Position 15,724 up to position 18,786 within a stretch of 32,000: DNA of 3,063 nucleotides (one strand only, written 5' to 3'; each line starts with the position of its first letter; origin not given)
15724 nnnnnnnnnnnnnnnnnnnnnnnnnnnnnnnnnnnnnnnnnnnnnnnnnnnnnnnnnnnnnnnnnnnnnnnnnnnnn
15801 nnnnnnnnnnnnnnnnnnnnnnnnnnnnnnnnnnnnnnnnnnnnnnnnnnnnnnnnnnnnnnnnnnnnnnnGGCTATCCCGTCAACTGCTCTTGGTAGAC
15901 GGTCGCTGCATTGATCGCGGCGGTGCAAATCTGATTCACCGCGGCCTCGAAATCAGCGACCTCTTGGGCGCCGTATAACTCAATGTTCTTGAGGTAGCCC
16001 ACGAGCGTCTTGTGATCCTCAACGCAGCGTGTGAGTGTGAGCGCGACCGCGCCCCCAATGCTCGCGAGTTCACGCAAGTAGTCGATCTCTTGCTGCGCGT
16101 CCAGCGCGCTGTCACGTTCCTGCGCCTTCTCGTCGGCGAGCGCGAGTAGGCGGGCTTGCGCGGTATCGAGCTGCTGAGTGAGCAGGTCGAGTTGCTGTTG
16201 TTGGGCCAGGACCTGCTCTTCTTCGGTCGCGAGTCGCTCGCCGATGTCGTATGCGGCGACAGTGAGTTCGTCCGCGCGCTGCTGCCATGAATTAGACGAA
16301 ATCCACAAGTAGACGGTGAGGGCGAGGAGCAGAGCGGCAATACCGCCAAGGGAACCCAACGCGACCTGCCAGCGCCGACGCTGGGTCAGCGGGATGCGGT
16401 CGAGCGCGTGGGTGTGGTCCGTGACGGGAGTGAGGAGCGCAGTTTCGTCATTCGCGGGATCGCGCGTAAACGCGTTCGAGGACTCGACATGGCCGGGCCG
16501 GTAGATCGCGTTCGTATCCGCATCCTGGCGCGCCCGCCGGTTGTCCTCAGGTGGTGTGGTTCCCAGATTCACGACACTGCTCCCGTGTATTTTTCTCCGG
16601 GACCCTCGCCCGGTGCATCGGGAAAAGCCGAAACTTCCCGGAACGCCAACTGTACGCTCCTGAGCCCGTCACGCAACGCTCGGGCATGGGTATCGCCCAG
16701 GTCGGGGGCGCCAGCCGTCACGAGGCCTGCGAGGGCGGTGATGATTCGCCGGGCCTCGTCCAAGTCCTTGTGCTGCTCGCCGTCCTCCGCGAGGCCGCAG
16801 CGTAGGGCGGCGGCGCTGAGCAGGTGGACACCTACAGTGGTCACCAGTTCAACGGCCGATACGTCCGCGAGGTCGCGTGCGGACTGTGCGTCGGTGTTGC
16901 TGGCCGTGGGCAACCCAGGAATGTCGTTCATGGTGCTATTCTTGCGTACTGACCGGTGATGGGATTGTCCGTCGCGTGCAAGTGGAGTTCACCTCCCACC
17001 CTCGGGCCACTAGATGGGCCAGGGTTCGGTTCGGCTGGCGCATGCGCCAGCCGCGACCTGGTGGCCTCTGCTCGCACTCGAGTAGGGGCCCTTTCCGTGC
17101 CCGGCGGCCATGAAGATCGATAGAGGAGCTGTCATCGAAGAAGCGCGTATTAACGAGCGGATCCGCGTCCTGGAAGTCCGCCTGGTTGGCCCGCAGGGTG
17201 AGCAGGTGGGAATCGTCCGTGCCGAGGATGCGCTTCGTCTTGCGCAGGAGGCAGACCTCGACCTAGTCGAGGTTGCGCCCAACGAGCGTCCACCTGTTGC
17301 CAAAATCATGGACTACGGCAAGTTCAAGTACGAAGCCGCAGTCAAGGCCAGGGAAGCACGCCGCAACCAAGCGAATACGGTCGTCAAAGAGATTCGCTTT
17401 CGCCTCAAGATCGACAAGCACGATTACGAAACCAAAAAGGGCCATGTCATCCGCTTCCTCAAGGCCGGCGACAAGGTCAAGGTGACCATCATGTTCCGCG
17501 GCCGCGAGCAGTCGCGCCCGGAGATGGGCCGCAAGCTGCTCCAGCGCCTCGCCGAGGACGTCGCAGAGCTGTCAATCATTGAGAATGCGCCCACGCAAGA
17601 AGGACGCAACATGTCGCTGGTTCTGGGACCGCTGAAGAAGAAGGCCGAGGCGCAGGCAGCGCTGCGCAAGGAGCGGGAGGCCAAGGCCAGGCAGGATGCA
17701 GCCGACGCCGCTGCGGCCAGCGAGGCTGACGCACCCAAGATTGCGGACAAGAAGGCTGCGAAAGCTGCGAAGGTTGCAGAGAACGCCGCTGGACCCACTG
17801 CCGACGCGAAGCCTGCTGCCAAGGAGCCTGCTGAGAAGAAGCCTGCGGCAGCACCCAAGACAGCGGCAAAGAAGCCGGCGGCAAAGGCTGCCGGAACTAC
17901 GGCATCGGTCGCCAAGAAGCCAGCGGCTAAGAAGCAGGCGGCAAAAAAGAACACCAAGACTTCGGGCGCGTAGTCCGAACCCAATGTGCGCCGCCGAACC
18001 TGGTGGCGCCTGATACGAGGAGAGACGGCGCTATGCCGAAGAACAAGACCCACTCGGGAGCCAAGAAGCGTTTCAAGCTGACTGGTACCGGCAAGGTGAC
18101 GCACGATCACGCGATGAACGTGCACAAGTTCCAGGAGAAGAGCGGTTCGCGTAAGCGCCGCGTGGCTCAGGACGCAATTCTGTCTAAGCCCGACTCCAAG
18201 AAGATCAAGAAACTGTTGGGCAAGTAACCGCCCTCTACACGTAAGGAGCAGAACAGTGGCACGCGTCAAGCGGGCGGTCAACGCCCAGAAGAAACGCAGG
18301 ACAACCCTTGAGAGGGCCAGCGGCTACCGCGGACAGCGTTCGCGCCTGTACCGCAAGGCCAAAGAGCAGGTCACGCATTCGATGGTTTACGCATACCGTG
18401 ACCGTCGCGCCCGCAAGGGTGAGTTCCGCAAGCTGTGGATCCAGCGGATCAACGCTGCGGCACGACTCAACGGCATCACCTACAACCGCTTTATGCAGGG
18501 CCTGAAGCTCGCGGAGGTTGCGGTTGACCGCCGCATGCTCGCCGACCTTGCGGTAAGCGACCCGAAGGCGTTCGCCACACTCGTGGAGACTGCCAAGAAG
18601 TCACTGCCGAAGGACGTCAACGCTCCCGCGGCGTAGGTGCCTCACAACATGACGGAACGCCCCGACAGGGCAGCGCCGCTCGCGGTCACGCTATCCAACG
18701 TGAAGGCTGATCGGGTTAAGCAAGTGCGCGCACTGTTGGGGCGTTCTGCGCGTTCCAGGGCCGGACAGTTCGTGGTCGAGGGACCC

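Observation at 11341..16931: Triplicated lipoprotein S1-protease / bitopic coiled-coil partner cassettes in one 5.6-kb operon: candidate undescribed envelope system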

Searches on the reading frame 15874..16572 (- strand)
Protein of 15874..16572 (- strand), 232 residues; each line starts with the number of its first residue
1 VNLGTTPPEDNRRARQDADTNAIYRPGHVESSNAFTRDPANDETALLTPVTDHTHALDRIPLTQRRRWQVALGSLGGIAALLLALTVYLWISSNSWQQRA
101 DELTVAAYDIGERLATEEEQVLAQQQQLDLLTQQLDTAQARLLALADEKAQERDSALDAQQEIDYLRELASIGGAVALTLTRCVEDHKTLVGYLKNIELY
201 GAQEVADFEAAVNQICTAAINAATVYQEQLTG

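Call 3: search_protein_families(library=pfam, proteins=[window:15874-16572:-], max_evalue=1)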
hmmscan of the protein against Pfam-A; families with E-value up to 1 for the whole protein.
window:15874-16572:- (232 aa): 1 family
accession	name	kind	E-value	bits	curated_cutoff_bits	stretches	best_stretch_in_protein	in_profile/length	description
PF11546.13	CompInhib_SCIN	-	0.078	13.5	23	1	75-151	8-83/114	Staphylococcal complement inhibitor SCIN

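Call 4: search_protein_families(library=ncbifam, proteins=[window:15874-16572:-], max_evalue=1)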
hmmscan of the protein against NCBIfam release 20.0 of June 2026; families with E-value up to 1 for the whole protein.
window:15874-16572:- (232 aa): 1 family
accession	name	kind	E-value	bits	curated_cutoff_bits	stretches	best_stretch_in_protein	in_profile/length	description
NF033885.1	conj_TraP_IncI1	equivalog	0.042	13.6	135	1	61-162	2-100/217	conjugal transfer protein TraP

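Call 27: find_homologous_proteins(query=A2, max_evalue=0.001)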
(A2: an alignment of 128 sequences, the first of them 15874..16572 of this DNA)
Query A2 (128 sequences) (232 aa, profile of the alignment): 14 proteins with E <= 0.001 among 8000 candidates.
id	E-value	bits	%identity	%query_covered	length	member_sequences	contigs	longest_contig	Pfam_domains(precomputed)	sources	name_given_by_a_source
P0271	8.6e-60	220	39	62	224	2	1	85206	-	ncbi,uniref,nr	ncbi:hypothetical protein [Cellulomonas fimi]|uniref:hypothetical protein n=1 Tax=Cellulomonas fimi 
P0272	1.2e-58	216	53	94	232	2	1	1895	-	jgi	-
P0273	3.1e-58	215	50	93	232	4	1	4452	-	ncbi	-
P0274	2.3e-57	212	49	93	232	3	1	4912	-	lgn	-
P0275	7.7e-57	210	48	98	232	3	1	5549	-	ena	-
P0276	3.9e-53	198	50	93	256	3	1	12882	-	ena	-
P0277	2.2e-46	176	100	100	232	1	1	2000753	-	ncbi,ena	-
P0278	6.5e-44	168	40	84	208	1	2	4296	PF28533.1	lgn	-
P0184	7.9e-42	161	22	90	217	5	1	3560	-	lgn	-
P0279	4.0e-41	159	42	84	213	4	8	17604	-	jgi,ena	-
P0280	2.3e-36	143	41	80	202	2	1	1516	PF28533.1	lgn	-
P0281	2.1e-26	111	-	-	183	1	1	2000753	-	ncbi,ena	-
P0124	3.6e-25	107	23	67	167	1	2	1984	-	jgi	-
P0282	4.4e-6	45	33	27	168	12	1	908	-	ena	-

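Call 28: search_protein_families(library=pfam, proteins=[P0278, P0280, P0271, P0279], max_evalue=1)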
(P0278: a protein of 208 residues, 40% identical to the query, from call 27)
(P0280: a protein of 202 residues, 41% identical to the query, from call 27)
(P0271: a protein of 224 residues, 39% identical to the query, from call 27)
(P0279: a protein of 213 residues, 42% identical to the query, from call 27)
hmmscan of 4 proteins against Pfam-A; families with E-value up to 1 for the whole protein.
P0278 (208 aa): 11 families
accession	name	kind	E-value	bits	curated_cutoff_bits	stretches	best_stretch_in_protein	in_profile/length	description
PF08614.16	ATG16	-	0.0047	17.6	33.7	1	86-172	72-158/200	Autophagy protein 16 (ATG16)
PF11932.13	DUF3450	-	0.0059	16.4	32.6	1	66-127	29-90/241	Protein of unknown function (DUF3450)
PF16559.10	GIT_CC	-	0.0093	16.1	28.7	1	77-130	11-65/66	GIT coiled-coil Rho guanine nucleotide exchange factor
PF14584.11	DUF4446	-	0.011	16.2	27.4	1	46-120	5-77/150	Protein of unknown function (DUF4446)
PF10473.14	CENP-F_leu_zip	-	0.027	15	34.5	1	76-123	54-101/140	Leucine-rich repeats of kinetochore protein Cenp-F/LEK1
PF13851.11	GAS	-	0.032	14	32.3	1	66-127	39-103/200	Growth-arrest specific micro-tubule binding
PF14257.11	DUF4349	-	0.037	13.8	27.7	1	68-102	73-106/213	Domain of unknown function (DUF4349)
PF13747.11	DUF4164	-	0.039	14.8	27.2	1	58-118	23-83/89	Domain of unknown function (DUF4164)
PF06810.17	Phage_scaffold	-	0.045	14.2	35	1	74-128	34-89/170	Phage capsid assembly scaffolding protein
PF24922.1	ACBP4_C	-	0.048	14.3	31.2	1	74-126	17-69/105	Acyl-CoA-binding domain-containing protein 4-6, C-terminal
PF06785.16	UPF0242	-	0.24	11.9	33.5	1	73-148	89-161/194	Uncharacterised protein family (UPF0242) N-terminus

P0280 (202 aa): 17 families
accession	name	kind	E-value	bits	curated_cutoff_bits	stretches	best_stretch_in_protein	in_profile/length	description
PF08614.16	ATG16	-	0.0039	17.8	33.7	1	59-137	83-161/200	Autophagy protein 16 (ATG16)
PF09727.14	CortBP2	-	0.0043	17.5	26.9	1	50-121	84-156/187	Cortactin-binding protein-2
PF14584.11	DUF4446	-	0.0047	17.4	27.4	1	35-110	2-77/150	Protein of unknown function (DUF4446)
PF14932.11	HAUS-augmin3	-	0.0097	15.9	29.4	1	48-164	48-167/260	HAUS augmin-like complex subunit 3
PF14662.11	KASH_CCD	-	0.014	15.8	43.3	1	63-162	66-165/191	Coiled-coil region of CCDC155 or KASH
PF24922.1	ACBP4_C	-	0.015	16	31.2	1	63-116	16-69/105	Acyl-CoA-binding domain-containing protein 4-6, C-terminal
PF10046.14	BLOC1_2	-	0.02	15.7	33.4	1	79-149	14-87/96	Biogenesis of lysosome-related organelles complex-1 subunit 2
PF00261.25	Tropomyosin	-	0.022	14.6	38.6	1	53-118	9-73/242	Tropomyosin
PF05201.20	GlutR_N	-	0.026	14.7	27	1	103-166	59-122/151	Glutamyl-tRNAGlu reductase, N-terminal domain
PF11932.13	DUF3450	-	0.031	14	32.6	1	49-148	4-100/241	Protein of unknown function (DUF3450)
PF10473.14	CENP-F_leu_zip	-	0.033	14.7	34.5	1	63-113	51-101/140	Leucine-rich repeats of kinetochore protein Cenp-F/LEK1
PF23954.1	DUF7283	-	0.053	13.9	27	1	27-92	3-67/142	Family of unknown function (DUF7283)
PF17990.7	LodA_N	-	0.057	13.9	26.3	1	54-118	64-127/213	L-Lysine epsilon oxidase N-terminal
PF05377.16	FlaC_arch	-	0.099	13.5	27.8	1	78-111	7-40/55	Flagella accessory protein C (FlaC)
PF16559.10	GIT_CC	-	0.15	12.2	28.7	1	70-120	14-65/66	GIT coiled-coil Rho guanine nucleotide exchange factor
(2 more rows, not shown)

P0271 (224 aa): 22 families
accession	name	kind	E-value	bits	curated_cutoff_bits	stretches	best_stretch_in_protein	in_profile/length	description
PF06810.17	Phage_scaffold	-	0.0015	19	35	1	95-164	16-82/170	Phage capsid assembly scaffolding protein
PF04217.19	DUF412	-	0.0036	17.8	23.6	1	60-117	59-118/141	Protein of unknown function, DUF412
PF14932.11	HAUS-augmin3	-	0.0042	17.1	29.4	1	86-189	62-166/260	HAUS augmin-like complex subunit 3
PF19911.4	DUF6384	-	0.0045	16.6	25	1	58-158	92-191/308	Family of unknown function (DUF6384)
PF24627.1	PUMA_CC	-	0.0089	16.5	30.1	1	90-142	22-74/74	PUMA coiled-coil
PF16515.11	HIP1_clath_bdg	-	0.026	15.3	28.8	1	96-143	48-98/99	Clathrin-binding domain of Huntingtin-interacting protein 1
PF24922.1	ACBP4_C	-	0.028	15.1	31.2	1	91-143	18-70/105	Acyl-CoA-binding domain-containing protein 4-6, C-terminal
PF12685.13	SpoIIIAH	-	0.034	14.5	30.6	1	66-135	4-46/191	SpoIIIAH-like protein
PF02646.22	RmuC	-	0.095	12.2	26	1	71-135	208-271/291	RmuC family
PF07889.17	DUF1664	-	0.096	13.2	34.6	1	77-156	28-104/124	Protein of unknown function (DUF1664)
PF10498.14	IFT57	-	0.1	12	40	1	94-158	258-322/360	Intra-flagellar transport protein 57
PF04513.17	Baculo_PEP_C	-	0.12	12.8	38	0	95-138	54-98/140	Baculovirus polyhedron envelope protein, PEP, C terminus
PF12795.12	MscS_porin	-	0.14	12.2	34.4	1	89-142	98-151/238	Mechanosensitive ion channel porin domain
PF06103.16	DUF948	-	0.2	12.3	37.2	1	75-139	11-75/89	Bacterial protein of unknown function (DUF948)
PF20651.3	EXOC6_Sec15_N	-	0.21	11.9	27.2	1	95-163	6-74/170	Exocyst complex component EXOC6/Sec15, N-terminal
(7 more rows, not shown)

P0279 (213 aa): 13 families
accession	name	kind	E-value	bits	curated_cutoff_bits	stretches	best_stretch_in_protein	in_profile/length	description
PF08614.16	ATG16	-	0.00035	21.2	33.7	1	88-174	73-159/200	Autophagy protein 16 (ATG16)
PF06637.16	PV-1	-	0.012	14.9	30.1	1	90-191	327-419/439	PV-1 protein (PLVAP)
PF14584.11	DUF4446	-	0.018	15.5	27.4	1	46-121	4-77/150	Protein of unknown function (DUF4446)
PF10046.14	BLOC1_2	-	0.019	15.8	33.4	1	93-160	17-87/96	Biogenesis of lysosome-related organelles complex-1 subunit 2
PF16559.10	GIT_CC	-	0.02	15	28.7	1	85-131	18-65/66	GIT coiled-coil Rho guanine nucleotide exchange factor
PF08999.15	SP_C-Propep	-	0.046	13.9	25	1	30-95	25-89/96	Surfactant protein C, N terminal propeptide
PF00261.25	Tropomyosin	-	0.051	13.4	38.6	1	66-130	11-74/242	Tropomyosin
PF24922.1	ACBP4_C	-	0.062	14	31.2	1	73-127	15-69/105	Acyl-CoA-binding domain-containing protein 4-6, C-terminal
PF24713.1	TOR1L1_C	-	0.079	13.5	27.8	0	96-178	31-112/134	TORTIFOLIA1 C-terminal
PF04791.21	LMBR1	-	0.083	12.2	31.9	1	48-206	167-294/510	LMBR1-like membrane protein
PF14662.11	KASH_CCD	-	0.099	13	43.3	1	74-129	80-135/191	Coiled-coil region of CCDC155 or KASH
PF06785.16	UPF0242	-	0.12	12.8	33.5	1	74-152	89-164/194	Uncharacterised protein family (UPF0242) N-terminus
PF05377.16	FlaC_arch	-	0.14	13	27.8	1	88-122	6-40/55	Flagella accessory protein C (FlaC)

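Call 48: predict_structure(alignment_id=A5)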
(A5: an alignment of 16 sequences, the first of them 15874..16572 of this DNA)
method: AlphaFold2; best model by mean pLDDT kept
length: 232 residues; sequences in the alignment: 16
mean_pLDDT: 73.0   pTM: 0.45
mean pLDDT of the five models: 73.0, 70.8, 70.0, 63.7, 60.9
residues with pLDDT >= 90: 26; 70-90: 136; 50-70: 11; < 50: 59
segments of 3 or more residues with pLDDT < 50: 1-59
pLDDT, mean of each block of 10 residues (from residue 1): 41 44 40 43 41 44 69 85 90 86 82 84 83 82 79 72 84 86 90 87 90 91 85 75
secondary structure, 60 per line:
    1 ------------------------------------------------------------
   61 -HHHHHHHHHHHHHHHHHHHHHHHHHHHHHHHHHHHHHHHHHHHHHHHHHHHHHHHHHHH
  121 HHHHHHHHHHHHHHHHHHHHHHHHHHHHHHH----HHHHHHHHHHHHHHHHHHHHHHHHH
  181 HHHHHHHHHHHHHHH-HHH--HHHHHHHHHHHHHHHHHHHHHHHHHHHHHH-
elements in order: H62-151 H156-195 H202-231

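Call 50: fold_search(model_id=the predicted structure, library=pdb)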
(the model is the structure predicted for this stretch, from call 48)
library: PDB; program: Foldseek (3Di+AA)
matches with E <= 10: 537; with E <= 0.001: 0
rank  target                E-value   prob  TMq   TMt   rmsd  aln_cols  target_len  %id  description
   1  8otz_EW               3.7e-02  0.85  0.29  0.22  47.2       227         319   14  48-nm repeat of the native axonemal doublet microtubule from bovine sperm (released 2023-11-22)
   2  8i7o_F3               5.2e-02  0.94  0.31  0.31  12.4       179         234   15  In situ structure of axonemal doublet microtubules in mouse sperm with 16-nm repeat (released 2023-10-11)
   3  7ung_D0               7.4e-02  0.84  0.28  0.25  14.9       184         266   12  48-nm repeat of the human respiratory doublet microtubule (released 2022-10-05)
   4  8to0_z4               7.8e-02  0.97  0.38  0.45   6.6       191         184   12  48-nm repeating structure of doublets from mouse sperm flagella (released 2023-11-01)
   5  8otz_ET               8.8e-02  0.85  0.31  0.26  15.5       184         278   16  48-nm repeat of the native axonemal doublet microtubule from bovine sperm (released 2023-11-22)
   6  9fqr_Fz               8.8e-02  0.84  0.31  0.28  15.4       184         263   16  96-nm repeat of axonemal doublet microtubules from bovine sperm (released 2025-03-26)
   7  9fqr_FQ               9.9e-02  0.99  0.43  0.46  10.8       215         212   13  96-nm repeat of axonemal doublet microtubules from bovine sperm (released 2025-03-26)
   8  7rro_D0               1.0e-01  0.80  0.31  0.25  15.7       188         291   18  Structure of the 48-nm repeat doublet microtubule from bovine tracheal cilia (released 2021-10-27)
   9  1i4d_B                1.2e-01  0.98  0.36  0.45  19.0       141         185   16  CRYSTAL STRUCTURE ANALYSIS OF RAC1-GDP COMPLEXED WITH ARFAPTIN (P21) (released 2001-05-16)
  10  9fqr_D6               1.2e-01  0.89  0.31  0.29  14.6       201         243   11  96-nm repeat of axonemal doublet microtubules from bovine sperm (released 2025-03-26)
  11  9fqr_FA               1.3e-01  0.60  0.23  0.19  16.8       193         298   11  96-nm repeat of axonemal doublet microtubules from bovine sperm (released 2025-03-26)
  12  7rro_D9               1.4e-01  0.77  0.31  0.27  16.7       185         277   17  Structure of the 48-nm repeat doublet microtubule from bovine tracheal cilia (released 2021-10-27)
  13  1i4t_A                1.5e-01  0.97  0.35  0.44  12.7       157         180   13  CRYSTAL STRUCTURE ANALYSIS OF RAC1-GMPPNP IN COMPLEX WITH ARFAPTIN (released 2001-05-16)
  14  8iyj_S0               1.5e-01  0.57  0.24  0.20  13.4       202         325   13  Cryo-EM structure of the 48-nm repeat doublet microtubule from mouse sperm (released 2023-07-05)
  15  8to0_Aa               1.6e-01  0.66  0.28  0.23  13.6       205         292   14  48-nm repeating structure of doublets from mouse sperm flagella (released 2023-11-01)
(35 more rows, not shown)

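Call 53: search_solved_structures(query=A2, max_evalue=1)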
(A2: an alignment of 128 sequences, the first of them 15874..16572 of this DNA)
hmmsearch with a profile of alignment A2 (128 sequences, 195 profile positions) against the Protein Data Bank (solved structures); distinct sequences matched with E-value up to 1: 59.
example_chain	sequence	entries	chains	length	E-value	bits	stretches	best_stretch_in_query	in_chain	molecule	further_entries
8qox_B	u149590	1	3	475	0.0033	20.4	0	72-122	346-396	Conserved membrane protein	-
5aps_A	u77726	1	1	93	0.0096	18.9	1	62-122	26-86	GENERAL CONTROL PROTEIN GCN4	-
6gaj_A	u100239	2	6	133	0.013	18.4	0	63-115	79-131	Outer capsid protein sigma-1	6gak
2wz7_A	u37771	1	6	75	0.033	17.2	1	67-123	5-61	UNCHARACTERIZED PROTEIN YBGF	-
2xdj_A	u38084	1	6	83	0.036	17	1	67-130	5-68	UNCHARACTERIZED PROTEIN YBGF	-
8glv_JG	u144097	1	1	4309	0.042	16.8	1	61-124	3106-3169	AAA+ ATPase domain-containing protein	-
6gao_A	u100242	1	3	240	0.043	16.8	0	63-117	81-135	Outer capsid protein sigma-1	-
2l7n_A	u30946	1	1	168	0.043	16.8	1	84-146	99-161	Talin-1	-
1ic2_A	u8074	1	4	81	0.058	16.3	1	63-121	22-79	TROPOMYOSIN ALPHA CHAIN, SKELETAL MUSCLE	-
3tnu_B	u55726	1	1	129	0.064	16.2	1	66-127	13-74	Keratin, type II cytoskeletal 5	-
2js5_A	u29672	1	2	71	0.077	15.9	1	75-130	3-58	Uncharacterized protein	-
6ys4_A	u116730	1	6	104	0.09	15.7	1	64-121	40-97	Spindle assembly abnormal protein 6 homolog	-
5wkq_A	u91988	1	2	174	0.1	15.6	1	59-124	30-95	Invasin IpaB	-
3u0c_A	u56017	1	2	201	0.11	15.4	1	59-124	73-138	Invasin ipaB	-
4rsi_B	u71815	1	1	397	0.12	15.3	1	64-123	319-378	Structural maintenance of chromosomes protein 4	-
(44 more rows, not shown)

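Call 54: search_protein_families(library=padloc, proteins=[window:15874-16572:-], max_evalue=0.01)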
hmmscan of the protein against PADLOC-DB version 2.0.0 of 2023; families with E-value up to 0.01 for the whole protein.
window:15874-16572:- (232 aa): 0 families

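Call 60: find_encoding_contigs(protein=P0278, flank=4000, max_places=2)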
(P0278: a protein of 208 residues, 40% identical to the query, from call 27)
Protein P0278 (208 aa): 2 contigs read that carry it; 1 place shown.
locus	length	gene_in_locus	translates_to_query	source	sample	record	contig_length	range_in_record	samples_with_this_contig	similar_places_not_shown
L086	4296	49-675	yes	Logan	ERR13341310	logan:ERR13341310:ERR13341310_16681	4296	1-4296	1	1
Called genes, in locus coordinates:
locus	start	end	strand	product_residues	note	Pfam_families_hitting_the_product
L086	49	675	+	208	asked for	PF28533:DUF8429 (weak)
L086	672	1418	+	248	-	PF00089:Trypsin, PF13365:Trypsin_2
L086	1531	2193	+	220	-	-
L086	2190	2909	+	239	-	PF00089:Trypsin (weak), PF13365:Trypsin_2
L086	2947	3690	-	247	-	PF07179:SseB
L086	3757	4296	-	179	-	?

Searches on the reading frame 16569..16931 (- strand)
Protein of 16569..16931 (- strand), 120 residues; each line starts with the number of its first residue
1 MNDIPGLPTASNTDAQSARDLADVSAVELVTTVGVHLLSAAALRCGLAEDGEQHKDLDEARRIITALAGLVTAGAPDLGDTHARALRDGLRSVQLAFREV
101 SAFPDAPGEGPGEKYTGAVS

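Call 3: search_protein_families(library=pfam, proteins=[window:16569-16931:-], max_evalue=1)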
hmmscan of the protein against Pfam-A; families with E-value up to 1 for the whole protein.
window:16569-16931:- (120 aa): 1 family
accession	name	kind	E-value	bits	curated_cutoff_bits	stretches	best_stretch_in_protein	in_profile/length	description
PF08899.16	DUF1844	-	7.2e-15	55.3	27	1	31-99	5-76/76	Domain of unknown function (DUF1844)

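Call 4: search_protein_families(library=ncbifam, proteins=[window:16569-16931:-], max_evalue=1)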
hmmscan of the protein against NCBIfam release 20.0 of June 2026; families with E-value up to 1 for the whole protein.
window:16569-16931:- (120 aa): 0 families

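Call 54: search_protein_families(library=padloc, proteins=[window:16569-16931:-], max_evalue=0.01)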
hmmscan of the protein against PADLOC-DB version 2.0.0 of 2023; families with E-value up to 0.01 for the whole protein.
window:16569-16931:- (120 aa): 0 families

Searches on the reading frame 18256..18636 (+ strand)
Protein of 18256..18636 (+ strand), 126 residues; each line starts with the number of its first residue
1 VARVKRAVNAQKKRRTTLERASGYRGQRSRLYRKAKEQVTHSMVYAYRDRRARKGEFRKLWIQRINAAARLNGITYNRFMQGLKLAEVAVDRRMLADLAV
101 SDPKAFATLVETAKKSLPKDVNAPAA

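Call 83: list_cluster_members(proteins=[P0001, P0002, P0277, window:18256-18636:+, window:9837-10616:+])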
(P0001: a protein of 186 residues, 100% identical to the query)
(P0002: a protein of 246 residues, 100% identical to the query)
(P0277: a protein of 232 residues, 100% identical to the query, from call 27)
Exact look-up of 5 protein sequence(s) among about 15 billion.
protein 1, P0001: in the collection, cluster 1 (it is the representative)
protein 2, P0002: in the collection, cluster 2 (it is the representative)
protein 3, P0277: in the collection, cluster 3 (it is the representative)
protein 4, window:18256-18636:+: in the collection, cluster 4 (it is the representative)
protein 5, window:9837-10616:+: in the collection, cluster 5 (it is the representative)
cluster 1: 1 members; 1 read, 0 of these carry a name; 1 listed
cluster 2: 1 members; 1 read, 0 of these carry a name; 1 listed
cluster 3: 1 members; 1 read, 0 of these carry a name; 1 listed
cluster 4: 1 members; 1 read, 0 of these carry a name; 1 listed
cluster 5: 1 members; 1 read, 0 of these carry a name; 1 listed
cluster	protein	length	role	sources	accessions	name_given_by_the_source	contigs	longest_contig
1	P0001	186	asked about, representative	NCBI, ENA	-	-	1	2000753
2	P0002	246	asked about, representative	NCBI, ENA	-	-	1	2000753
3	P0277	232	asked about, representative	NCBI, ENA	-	-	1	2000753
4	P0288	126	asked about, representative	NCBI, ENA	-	-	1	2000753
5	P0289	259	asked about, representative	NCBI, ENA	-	-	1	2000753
